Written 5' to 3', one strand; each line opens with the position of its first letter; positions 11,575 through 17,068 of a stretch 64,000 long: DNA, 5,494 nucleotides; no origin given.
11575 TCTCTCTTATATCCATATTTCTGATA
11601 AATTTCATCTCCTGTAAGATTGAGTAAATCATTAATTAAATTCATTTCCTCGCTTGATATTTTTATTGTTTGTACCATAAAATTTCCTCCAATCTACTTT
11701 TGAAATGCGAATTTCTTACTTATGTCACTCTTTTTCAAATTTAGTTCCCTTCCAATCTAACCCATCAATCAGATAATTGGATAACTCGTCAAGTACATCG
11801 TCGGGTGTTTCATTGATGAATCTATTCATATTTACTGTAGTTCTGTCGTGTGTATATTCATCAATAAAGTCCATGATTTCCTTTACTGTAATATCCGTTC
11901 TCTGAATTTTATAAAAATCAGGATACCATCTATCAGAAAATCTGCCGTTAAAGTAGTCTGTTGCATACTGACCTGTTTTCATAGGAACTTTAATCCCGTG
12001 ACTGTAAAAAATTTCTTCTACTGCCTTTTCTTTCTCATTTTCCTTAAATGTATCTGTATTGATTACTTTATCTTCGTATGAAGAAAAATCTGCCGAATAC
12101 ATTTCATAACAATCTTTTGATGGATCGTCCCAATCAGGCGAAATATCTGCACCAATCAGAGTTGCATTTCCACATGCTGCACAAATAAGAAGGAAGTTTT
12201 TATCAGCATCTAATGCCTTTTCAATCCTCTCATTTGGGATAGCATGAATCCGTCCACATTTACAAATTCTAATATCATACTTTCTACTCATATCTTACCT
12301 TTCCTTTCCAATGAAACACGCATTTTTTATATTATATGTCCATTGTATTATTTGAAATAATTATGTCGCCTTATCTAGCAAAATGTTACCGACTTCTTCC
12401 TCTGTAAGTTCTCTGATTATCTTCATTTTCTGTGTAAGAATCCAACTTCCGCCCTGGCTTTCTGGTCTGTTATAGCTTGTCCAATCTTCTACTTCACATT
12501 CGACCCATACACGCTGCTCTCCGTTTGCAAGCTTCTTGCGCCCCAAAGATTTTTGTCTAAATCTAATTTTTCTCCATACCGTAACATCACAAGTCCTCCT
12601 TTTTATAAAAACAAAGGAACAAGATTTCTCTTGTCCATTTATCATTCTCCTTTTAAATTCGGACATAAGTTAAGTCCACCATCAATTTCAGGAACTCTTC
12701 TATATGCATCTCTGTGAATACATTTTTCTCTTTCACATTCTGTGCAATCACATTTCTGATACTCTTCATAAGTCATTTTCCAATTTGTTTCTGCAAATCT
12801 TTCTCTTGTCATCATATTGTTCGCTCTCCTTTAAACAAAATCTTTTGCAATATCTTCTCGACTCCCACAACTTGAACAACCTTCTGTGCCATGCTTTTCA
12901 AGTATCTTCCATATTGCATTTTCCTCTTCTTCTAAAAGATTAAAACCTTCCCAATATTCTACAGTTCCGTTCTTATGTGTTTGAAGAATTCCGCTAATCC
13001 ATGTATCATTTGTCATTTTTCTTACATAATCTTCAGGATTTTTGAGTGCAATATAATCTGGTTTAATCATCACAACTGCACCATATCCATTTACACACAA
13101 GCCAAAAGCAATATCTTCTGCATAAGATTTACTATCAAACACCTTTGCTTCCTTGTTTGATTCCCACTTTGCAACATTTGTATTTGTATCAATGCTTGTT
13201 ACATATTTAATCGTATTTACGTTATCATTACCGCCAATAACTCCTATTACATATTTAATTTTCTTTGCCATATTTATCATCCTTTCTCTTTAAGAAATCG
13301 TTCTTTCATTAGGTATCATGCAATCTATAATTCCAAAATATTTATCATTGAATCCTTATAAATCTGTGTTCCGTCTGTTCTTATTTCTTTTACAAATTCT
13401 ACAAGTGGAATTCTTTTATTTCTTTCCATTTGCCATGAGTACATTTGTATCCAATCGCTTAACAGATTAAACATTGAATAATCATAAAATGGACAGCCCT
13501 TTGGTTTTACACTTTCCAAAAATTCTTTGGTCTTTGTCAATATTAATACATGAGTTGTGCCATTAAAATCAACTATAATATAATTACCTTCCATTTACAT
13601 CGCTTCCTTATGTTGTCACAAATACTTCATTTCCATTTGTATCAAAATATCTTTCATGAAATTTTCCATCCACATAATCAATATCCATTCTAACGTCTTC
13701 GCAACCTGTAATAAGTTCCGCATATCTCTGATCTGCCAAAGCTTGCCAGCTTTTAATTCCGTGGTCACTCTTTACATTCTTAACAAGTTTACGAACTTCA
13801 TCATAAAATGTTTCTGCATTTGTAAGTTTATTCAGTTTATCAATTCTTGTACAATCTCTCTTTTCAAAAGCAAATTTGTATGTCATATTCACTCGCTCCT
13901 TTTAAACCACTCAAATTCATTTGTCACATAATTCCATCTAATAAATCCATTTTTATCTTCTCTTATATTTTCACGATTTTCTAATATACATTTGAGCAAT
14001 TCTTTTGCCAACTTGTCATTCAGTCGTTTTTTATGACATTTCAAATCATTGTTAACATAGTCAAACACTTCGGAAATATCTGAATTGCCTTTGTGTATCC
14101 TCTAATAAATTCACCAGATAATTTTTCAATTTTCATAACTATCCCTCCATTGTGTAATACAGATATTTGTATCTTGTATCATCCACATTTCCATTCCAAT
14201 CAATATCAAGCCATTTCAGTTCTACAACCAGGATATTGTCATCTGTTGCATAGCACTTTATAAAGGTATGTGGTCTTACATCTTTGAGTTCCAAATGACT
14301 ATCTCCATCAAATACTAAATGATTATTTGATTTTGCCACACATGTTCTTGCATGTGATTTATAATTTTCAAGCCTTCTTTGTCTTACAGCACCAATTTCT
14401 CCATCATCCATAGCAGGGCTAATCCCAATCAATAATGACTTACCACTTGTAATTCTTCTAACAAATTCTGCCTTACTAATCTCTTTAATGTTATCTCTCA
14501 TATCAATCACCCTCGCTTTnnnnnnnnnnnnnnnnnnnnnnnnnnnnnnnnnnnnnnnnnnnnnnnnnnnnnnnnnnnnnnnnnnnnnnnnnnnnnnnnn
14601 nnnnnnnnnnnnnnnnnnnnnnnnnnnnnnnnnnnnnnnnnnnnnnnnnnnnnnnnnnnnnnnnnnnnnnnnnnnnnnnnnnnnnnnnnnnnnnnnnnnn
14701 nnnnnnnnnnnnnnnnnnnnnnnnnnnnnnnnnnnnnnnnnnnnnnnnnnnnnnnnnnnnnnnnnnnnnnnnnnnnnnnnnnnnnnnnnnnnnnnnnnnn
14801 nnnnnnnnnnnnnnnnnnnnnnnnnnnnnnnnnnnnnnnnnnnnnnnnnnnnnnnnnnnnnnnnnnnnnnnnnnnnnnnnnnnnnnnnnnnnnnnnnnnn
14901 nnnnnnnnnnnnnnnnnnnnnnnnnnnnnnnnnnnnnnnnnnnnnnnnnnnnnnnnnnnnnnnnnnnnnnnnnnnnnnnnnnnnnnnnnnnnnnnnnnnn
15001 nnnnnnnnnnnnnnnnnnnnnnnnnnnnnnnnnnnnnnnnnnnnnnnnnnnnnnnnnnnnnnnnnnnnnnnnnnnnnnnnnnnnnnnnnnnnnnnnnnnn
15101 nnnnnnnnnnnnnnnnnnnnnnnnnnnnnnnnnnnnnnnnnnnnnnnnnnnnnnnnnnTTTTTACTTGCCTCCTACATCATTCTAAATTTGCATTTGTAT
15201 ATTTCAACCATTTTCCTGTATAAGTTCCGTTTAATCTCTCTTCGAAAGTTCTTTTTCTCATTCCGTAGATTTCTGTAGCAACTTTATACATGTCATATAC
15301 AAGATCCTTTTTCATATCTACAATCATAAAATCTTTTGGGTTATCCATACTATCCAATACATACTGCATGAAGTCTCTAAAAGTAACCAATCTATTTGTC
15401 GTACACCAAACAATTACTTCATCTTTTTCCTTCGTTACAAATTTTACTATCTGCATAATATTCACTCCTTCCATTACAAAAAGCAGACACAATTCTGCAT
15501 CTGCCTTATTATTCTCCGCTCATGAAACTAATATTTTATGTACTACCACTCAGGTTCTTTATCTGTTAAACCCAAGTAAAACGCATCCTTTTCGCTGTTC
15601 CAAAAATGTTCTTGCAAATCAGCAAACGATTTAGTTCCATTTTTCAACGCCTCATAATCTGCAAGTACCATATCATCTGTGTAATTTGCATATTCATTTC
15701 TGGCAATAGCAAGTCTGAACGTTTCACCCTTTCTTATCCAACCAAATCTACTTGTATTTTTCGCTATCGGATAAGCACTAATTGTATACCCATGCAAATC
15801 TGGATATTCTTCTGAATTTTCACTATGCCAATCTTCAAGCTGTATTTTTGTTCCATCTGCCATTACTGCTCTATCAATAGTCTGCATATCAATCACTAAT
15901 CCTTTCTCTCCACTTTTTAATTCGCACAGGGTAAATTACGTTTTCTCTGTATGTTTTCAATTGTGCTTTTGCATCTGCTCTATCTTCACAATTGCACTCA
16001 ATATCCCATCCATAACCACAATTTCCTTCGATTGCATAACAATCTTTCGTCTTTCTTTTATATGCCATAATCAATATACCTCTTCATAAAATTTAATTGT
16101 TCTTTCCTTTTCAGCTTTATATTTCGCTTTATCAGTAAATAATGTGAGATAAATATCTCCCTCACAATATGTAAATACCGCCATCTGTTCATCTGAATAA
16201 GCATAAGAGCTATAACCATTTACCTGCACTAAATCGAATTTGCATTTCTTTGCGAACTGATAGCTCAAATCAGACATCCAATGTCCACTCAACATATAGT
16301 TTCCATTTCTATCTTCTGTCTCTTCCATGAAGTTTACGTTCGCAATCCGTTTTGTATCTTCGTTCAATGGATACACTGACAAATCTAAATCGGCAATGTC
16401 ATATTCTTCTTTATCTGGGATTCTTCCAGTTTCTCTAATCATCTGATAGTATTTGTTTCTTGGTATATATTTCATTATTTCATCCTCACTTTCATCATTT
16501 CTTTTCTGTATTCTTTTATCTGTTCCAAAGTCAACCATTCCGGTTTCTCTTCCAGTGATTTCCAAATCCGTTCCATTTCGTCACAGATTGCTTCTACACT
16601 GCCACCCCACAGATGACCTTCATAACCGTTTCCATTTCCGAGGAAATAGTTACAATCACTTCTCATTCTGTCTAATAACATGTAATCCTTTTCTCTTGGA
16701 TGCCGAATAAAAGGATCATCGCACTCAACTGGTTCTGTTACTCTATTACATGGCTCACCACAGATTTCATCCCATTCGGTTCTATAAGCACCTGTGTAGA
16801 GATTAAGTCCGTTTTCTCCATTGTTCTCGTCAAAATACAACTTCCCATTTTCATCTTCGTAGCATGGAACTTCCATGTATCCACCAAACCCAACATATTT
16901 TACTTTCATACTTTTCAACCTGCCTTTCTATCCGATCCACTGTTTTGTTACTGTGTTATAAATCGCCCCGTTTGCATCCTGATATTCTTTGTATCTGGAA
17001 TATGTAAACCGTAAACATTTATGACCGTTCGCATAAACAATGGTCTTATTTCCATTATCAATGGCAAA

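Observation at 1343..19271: Conserved TGAAA-N6-TTTCA element placed between cistrons of the early arm, readable as a mini-ORF MKxxFQ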

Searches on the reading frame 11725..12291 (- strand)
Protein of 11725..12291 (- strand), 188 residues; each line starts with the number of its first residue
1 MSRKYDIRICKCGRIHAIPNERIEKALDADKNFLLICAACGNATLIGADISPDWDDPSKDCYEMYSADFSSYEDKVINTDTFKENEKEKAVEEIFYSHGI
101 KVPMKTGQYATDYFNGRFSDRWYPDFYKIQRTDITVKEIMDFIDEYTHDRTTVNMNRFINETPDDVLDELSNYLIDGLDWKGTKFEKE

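Call 32: search_protein_families(library=pfam, proteins=[window:11725-12291:-], max_evalue=0.01)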
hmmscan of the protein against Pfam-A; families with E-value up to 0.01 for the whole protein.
window:11725-12291:- (188 aa): 0 families

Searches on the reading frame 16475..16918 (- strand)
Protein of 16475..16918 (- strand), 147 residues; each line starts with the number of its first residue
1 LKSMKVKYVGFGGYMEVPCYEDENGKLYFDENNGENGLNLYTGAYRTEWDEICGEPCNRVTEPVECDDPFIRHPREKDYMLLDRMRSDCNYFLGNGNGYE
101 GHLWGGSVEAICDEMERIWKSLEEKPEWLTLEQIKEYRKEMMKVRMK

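Call 33: search_protein_families(library=pfam, proteins=[window:16475-16918:-], max_evalue=0.01)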
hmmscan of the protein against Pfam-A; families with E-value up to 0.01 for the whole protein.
window:16475-16918:- (147 aa): 1 family
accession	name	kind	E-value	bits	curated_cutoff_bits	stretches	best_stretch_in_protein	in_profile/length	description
PF18824.6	LPD11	-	2.1e-28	98.6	27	1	76-141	2-69/69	Large polyvalent protein-associated domain 11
